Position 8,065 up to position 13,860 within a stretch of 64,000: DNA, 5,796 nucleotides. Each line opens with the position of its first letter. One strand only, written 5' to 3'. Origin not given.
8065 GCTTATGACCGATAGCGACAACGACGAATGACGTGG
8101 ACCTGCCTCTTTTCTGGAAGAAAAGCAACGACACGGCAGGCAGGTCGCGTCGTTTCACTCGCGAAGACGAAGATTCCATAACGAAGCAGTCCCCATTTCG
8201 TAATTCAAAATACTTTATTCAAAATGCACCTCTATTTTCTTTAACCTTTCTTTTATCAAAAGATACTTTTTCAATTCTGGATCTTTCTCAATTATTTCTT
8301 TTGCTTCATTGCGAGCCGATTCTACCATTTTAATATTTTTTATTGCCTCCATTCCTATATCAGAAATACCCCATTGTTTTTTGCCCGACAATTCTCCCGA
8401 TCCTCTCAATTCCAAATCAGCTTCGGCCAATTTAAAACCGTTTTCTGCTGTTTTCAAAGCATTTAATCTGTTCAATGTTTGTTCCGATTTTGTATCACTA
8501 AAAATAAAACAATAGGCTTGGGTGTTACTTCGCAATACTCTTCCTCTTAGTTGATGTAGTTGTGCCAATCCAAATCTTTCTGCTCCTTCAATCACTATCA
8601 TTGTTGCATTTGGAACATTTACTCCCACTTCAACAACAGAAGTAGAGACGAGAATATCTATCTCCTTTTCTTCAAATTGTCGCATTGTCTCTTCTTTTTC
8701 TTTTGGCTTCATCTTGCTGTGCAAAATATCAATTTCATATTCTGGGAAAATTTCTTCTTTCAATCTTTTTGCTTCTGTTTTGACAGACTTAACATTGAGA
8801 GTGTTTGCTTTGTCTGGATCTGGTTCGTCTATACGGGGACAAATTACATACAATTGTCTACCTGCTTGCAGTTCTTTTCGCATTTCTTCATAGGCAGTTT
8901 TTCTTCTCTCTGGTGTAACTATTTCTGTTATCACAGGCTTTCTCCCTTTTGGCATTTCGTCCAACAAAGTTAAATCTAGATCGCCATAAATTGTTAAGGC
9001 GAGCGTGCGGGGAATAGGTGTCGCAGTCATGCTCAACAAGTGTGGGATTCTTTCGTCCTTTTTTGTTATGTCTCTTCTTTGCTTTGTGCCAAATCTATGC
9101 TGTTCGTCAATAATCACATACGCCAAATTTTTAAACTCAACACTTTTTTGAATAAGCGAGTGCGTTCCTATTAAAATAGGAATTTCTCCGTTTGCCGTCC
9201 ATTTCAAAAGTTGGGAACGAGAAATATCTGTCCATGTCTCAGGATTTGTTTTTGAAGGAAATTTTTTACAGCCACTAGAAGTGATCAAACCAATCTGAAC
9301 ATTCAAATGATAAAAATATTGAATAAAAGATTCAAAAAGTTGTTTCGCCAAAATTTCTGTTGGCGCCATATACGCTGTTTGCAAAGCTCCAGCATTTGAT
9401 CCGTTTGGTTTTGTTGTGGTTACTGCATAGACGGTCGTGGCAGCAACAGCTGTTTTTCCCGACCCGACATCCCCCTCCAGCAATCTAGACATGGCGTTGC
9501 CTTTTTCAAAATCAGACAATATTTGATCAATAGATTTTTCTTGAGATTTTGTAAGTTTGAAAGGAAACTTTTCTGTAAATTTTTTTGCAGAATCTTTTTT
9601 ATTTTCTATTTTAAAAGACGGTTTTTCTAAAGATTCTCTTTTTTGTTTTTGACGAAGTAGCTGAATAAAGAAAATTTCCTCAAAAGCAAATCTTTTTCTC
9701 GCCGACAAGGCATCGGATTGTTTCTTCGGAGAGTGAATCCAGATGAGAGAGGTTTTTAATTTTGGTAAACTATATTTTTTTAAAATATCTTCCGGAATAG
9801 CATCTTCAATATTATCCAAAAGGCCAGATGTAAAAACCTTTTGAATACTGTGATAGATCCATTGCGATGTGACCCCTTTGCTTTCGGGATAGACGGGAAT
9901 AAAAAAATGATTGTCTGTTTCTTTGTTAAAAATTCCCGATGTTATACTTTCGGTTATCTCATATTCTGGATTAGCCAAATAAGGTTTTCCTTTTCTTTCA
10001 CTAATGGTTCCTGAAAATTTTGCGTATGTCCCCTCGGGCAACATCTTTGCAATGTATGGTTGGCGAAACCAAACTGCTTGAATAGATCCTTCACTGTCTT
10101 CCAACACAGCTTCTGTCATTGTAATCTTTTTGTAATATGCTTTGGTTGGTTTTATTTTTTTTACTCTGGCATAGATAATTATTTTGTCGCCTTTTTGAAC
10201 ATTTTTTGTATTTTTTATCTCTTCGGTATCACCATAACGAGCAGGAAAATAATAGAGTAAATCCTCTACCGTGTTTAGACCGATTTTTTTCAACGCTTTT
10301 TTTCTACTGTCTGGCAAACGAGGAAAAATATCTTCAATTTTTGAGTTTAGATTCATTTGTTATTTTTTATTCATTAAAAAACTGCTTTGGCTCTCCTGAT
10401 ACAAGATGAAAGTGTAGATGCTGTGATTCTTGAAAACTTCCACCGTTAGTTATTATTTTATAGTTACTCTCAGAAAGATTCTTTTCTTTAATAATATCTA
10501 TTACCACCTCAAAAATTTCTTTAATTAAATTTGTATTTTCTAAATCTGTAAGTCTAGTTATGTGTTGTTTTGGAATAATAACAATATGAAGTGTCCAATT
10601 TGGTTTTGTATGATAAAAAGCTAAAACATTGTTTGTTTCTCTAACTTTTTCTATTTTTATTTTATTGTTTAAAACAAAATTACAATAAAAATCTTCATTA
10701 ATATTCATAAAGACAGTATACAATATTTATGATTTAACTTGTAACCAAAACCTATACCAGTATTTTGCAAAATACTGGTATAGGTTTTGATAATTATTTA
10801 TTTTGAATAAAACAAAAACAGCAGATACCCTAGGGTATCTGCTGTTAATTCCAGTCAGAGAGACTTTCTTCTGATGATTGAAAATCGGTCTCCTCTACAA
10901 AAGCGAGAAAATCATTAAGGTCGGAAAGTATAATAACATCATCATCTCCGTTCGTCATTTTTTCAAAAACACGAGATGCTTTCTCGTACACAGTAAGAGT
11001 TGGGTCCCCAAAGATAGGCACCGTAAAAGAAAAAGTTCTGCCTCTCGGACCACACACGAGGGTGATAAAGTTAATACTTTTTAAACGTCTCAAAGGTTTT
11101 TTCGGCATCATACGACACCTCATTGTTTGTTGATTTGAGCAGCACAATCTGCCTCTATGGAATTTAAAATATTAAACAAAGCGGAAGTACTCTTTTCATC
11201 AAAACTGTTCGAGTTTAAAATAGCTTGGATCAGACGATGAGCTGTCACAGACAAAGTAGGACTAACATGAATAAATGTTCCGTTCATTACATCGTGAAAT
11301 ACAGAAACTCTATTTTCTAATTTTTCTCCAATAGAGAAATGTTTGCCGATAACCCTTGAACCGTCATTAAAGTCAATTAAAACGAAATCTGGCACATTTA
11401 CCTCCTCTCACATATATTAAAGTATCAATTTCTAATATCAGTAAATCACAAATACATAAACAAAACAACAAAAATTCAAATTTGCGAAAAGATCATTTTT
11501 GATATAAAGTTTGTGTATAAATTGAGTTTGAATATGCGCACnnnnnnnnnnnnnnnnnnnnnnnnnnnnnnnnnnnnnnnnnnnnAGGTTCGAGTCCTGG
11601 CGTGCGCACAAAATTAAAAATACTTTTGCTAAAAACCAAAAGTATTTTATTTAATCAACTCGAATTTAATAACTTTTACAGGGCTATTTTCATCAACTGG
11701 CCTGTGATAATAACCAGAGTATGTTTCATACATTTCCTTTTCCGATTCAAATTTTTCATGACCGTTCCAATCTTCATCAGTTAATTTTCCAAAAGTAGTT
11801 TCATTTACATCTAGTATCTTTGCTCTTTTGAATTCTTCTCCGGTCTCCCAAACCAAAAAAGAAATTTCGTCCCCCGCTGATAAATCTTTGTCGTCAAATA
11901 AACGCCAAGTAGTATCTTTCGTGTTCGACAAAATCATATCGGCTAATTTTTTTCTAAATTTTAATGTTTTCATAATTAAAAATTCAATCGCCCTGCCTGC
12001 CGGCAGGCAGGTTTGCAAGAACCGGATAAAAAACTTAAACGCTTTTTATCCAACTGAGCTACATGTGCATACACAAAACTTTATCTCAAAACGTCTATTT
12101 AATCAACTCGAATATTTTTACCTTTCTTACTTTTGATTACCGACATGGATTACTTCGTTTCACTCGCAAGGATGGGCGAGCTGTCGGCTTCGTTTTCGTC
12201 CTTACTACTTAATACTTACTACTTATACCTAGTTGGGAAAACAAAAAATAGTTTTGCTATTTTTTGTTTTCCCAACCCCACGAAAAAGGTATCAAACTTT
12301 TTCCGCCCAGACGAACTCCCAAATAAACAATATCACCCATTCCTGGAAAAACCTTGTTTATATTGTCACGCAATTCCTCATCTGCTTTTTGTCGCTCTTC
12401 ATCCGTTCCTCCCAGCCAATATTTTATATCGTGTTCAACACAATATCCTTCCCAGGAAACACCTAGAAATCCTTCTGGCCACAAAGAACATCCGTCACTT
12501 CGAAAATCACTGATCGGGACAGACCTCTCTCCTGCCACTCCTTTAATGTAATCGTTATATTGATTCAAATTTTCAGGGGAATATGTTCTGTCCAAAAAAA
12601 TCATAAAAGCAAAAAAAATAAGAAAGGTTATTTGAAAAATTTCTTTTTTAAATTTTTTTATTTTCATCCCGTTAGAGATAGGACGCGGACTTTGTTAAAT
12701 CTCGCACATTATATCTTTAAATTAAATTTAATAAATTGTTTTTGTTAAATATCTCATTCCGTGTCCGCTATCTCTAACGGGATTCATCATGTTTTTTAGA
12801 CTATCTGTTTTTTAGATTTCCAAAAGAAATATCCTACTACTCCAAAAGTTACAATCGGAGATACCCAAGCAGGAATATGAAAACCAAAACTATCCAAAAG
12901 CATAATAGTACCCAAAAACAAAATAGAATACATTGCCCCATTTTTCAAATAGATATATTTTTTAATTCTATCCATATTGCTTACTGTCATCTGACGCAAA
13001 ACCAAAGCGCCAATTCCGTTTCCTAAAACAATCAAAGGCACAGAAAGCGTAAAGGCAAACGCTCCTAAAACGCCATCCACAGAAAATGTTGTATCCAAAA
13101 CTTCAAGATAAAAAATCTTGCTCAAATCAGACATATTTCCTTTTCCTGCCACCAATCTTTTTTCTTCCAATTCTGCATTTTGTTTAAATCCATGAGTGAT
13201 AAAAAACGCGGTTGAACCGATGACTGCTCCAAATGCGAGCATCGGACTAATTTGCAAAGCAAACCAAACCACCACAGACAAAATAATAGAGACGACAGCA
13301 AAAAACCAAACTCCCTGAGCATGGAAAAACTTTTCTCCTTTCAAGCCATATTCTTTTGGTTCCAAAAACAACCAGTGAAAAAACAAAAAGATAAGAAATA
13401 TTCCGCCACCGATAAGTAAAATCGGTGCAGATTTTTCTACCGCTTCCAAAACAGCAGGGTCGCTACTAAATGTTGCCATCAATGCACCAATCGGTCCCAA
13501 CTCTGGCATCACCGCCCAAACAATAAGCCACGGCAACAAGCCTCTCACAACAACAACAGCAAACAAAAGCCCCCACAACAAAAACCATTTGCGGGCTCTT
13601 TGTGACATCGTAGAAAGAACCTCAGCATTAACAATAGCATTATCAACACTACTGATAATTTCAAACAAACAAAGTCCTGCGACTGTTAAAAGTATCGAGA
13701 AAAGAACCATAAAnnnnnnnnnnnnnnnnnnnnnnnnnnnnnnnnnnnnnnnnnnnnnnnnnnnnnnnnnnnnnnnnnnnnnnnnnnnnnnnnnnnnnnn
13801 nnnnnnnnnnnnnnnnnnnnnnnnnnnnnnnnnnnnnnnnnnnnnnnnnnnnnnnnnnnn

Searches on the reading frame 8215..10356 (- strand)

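Call 65: search_protein_families(library=pfam, proteins=[window:8215-10356:-], max_evalue=0.001)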
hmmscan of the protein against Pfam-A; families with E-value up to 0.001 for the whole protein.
window:8215-10356:- (713 aa): 7 families
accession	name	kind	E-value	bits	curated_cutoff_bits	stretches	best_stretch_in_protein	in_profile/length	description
PF00270.35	DEAD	-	3.2e-22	79.5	26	1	269-452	1-164/167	DEAD/DEAH box helicase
PF17191.10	RecG_wedge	-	1.1e-20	74.3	23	1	16-172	10-156/162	RecG wedge domain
PF00271.37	Helicase_C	-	4.4e-20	72.4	23.5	1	498-610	14-109/110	Helicase conserved C-terminal domain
PF04851.21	ResIII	-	5.7e-15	56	22.5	1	266-447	2-162/164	Type III restriction enzyme, res subunit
PF19833.4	RecG_dom3_C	-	3.8e-12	46.5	26.8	1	638-709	2-77/87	ATP-dependent DNA helicase RecG, domain 3, C-terminal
PF01336.31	tRNA_anti-codon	-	1.6e-09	38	27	1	61-134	3-74/75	OB-fold nucleic acid binding domain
PF22590.2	Cas3-like_C_2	-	2.6e-06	28.1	27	1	521-611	11-105/106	CRISPR-associated nuclease/helicase Cas3, C-terminal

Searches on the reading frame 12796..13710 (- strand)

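Call 65: search_protein_families(library=pfam, proteins=[window:12796-13710:-], max_evalue=0.001)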
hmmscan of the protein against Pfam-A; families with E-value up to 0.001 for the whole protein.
window:12796-13710:- (304 aa): 2 families
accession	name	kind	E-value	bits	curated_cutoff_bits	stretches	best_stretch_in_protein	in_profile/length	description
PF04332.21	DUF475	-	9e-43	147.6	27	1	22-299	1-286/293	Protein of unknown function (DUF475)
PF03741.22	TerC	-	8.5e-21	74.9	27.8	2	135-273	39-177/178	Integral membrane protein TerC family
